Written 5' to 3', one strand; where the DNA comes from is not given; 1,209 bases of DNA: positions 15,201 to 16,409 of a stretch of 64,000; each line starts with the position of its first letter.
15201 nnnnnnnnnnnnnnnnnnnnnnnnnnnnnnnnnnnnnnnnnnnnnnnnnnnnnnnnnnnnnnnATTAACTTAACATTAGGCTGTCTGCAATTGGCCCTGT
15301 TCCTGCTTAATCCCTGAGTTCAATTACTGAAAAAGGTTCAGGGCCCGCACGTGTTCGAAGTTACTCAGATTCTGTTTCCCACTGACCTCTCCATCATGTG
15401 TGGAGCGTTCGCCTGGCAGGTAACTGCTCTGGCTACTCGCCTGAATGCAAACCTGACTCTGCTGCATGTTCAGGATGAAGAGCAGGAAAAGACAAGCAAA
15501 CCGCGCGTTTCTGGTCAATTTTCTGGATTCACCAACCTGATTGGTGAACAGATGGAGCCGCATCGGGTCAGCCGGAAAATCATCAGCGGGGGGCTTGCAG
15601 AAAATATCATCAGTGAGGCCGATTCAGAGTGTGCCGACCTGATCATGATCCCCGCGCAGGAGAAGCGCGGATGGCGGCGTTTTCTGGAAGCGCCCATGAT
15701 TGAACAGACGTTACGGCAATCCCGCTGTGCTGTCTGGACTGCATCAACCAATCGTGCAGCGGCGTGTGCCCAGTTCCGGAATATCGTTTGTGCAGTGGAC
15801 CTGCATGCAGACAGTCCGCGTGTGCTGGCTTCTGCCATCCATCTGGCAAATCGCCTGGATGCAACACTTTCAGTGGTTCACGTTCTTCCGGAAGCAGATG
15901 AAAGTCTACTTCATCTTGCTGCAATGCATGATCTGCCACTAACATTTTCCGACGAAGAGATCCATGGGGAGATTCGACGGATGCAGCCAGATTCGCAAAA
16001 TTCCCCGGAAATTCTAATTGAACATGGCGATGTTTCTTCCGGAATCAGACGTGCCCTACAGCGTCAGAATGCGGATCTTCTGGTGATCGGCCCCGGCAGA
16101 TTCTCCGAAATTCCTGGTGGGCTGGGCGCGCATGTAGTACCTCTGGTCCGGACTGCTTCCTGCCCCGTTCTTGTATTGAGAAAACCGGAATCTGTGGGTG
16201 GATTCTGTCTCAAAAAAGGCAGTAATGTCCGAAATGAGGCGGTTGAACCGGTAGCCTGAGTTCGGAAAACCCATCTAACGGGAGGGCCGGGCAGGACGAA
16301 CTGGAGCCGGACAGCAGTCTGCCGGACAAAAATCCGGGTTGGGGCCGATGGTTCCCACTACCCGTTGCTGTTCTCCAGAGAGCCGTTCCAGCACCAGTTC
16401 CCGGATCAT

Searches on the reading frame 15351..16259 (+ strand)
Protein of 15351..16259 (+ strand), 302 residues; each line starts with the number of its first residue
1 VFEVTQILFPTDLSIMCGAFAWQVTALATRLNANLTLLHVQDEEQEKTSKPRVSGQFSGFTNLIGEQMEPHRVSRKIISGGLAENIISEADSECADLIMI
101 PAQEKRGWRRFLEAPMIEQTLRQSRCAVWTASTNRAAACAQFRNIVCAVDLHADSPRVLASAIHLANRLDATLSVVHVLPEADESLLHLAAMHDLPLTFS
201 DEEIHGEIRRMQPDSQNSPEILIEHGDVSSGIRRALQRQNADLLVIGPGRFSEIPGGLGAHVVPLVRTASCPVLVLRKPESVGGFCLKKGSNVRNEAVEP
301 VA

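Call 4: search_protein_families(library=pfam, proteins=[window:15351-16259:+])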
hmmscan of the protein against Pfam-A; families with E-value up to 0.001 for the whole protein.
window:15351-16259:+ (302 aa): 1 family
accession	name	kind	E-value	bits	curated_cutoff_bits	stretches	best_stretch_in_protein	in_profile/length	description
PF00582.32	Usp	-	1.3e-29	104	24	2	142-277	2-141/141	Universal stress protein family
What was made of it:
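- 15351..16259 (+): Tandem universal-stress-protein gene of 302 aa. Pfam Usp matched in two stretches (call 4).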

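Call 52: search_protein_families(library=ncbifam, proteins=[window:15351-16259:+], max_evalue=0.00001)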
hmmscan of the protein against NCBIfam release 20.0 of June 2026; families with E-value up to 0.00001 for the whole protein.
window:15351-16259:+ (302 aa): 0 families
